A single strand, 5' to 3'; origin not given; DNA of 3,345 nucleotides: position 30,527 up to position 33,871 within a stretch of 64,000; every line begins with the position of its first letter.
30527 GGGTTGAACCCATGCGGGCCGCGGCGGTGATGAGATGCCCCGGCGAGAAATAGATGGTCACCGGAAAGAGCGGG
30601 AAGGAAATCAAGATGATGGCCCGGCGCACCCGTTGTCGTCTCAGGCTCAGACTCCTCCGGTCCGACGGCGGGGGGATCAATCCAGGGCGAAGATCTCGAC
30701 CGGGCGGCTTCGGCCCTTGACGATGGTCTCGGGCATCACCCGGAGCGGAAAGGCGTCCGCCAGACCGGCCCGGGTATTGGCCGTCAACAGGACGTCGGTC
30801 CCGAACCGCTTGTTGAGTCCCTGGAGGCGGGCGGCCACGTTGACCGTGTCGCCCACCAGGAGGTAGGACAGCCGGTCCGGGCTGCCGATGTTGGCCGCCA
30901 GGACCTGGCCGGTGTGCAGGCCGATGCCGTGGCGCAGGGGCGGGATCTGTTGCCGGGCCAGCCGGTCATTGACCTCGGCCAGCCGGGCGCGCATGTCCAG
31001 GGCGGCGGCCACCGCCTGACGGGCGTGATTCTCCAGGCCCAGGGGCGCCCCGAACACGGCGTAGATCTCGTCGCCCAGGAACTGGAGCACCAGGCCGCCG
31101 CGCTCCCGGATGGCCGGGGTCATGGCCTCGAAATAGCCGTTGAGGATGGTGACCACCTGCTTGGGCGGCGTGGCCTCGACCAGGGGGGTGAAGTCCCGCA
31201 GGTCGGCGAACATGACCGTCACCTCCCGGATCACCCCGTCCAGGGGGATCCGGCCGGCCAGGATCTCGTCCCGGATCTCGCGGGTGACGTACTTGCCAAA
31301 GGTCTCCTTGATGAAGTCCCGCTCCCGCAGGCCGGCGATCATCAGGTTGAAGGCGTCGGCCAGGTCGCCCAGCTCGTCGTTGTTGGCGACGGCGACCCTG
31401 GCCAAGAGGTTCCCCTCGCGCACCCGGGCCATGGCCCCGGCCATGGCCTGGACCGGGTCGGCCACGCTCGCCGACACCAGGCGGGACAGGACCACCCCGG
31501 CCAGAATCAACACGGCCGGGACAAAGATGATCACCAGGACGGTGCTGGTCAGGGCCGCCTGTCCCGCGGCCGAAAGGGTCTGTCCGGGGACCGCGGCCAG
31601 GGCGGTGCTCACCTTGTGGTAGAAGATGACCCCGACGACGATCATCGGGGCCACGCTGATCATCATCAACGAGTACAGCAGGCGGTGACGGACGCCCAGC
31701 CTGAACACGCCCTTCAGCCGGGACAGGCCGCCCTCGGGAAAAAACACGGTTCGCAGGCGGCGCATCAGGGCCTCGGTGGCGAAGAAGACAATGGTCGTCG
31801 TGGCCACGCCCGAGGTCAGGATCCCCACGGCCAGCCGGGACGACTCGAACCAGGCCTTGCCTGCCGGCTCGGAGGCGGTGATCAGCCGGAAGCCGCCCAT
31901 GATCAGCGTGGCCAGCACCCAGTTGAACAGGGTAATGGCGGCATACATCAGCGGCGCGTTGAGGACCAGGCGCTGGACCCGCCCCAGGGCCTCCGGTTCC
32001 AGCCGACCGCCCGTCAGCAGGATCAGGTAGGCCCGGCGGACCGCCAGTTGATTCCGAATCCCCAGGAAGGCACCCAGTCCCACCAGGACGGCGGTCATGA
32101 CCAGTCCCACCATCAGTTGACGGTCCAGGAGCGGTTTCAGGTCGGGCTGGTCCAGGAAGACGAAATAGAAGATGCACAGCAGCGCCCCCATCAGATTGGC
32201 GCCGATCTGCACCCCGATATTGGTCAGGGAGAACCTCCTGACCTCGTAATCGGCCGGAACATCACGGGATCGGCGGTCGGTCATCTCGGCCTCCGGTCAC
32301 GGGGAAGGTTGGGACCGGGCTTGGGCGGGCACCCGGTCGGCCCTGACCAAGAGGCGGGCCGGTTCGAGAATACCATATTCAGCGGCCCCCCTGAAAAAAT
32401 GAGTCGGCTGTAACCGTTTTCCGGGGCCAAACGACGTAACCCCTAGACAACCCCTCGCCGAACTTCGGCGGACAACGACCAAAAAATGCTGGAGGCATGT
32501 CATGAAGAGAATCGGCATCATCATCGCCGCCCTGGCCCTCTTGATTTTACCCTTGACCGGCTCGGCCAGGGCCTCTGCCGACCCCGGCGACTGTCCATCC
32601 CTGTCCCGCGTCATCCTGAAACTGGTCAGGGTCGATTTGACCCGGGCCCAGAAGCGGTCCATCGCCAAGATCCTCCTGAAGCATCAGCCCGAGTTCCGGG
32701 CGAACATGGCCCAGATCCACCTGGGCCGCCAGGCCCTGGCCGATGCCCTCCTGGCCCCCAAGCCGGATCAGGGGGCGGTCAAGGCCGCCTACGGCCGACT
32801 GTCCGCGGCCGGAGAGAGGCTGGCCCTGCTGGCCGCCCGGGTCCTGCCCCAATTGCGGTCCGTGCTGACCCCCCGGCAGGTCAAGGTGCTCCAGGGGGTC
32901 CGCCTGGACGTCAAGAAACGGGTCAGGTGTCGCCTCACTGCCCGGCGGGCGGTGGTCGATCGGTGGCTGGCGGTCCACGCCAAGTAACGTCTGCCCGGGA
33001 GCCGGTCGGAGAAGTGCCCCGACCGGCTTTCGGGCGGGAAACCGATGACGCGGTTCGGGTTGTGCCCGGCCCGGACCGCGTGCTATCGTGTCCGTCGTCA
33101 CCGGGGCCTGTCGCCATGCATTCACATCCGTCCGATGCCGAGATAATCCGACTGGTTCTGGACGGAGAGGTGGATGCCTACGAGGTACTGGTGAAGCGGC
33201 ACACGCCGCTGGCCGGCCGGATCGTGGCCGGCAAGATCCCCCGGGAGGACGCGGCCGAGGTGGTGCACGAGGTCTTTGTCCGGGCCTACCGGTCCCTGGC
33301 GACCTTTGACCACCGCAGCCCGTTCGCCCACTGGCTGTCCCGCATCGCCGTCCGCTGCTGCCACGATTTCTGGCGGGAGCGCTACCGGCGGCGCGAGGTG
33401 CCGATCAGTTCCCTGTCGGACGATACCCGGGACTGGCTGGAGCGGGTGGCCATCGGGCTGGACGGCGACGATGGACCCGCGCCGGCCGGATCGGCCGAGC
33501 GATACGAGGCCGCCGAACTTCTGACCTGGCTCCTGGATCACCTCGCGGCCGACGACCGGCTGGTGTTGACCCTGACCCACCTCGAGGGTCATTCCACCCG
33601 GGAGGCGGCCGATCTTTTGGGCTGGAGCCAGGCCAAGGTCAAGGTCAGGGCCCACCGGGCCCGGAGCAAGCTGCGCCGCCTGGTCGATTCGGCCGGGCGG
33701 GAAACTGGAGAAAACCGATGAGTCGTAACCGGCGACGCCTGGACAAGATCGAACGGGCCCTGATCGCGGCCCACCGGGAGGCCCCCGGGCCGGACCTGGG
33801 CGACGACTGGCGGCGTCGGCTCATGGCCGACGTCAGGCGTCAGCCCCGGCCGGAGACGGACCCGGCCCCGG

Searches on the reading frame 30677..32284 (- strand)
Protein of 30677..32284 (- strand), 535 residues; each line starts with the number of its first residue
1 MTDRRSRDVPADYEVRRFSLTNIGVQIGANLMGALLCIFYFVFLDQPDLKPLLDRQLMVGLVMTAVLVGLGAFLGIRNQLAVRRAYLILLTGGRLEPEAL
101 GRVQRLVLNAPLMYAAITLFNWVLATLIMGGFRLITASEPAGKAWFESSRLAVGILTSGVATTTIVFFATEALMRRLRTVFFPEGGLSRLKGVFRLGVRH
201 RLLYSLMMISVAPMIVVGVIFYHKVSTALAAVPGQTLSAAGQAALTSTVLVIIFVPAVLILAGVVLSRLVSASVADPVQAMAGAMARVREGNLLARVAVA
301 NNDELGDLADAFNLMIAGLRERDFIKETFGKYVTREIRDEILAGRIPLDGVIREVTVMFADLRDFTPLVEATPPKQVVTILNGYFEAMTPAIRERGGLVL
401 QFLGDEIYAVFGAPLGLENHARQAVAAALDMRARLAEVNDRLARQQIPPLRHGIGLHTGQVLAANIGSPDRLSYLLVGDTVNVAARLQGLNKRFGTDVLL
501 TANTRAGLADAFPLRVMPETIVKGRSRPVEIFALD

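Call 30: search_protein_families(library=pfam, proteins=[window:30677-32284:-], max_evalue=0.0001)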
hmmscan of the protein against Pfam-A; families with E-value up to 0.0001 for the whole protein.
window:30677-32284:- (535 aa): 2 families
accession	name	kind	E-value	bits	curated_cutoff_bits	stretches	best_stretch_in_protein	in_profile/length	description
PF00211.25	Guanylate_cyc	-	2.3e-21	76.6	21.9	1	353-527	7-175/183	Adenylate and Guanylate cyclase catalytic domain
PF00672.30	HAMP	-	5.5e-11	43.1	25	1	270-321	2-53/53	HAMP domain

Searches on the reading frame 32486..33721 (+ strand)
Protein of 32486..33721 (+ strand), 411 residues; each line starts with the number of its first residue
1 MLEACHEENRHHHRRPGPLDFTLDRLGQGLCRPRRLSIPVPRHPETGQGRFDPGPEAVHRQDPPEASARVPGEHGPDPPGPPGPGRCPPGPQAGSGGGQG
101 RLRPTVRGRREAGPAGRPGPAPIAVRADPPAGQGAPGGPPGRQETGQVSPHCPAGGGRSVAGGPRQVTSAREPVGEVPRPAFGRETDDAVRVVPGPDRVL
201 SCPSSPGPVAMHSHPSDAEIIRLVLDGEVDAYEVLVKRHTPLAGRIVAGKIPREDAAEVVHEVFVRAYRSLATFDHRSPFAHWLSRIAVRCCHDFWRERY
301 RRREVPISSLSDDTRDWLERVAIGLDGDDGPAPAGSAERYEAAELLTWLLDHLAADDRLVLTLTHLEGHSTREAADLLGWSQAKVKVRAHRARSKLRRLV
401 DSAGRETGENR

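Call 30: search_protein_families(library=pfam, proteins=[window:32486-33721:+], max_evalue=0.0001)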
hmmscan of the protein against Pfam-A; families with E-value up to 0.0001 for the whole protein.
window:32486-33721:+ (411 aa): 3 families
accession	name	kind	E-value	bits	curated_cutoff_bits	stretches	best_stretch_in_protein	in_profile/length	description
PF08281.18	Sigma70_r4_2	-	7.1e-12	45.2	25.7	1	349-396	7-54/54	Sigma-70, region 4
PF04542.20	Sigma70_r2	-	7.7e-11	42.1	24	1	235-301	1-70/71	Sigma-70 region 2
PF04545.22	Sigma70_r4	-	3.3e-08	33.4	24.1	1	349-397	1-49/50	Sigma-70, region 4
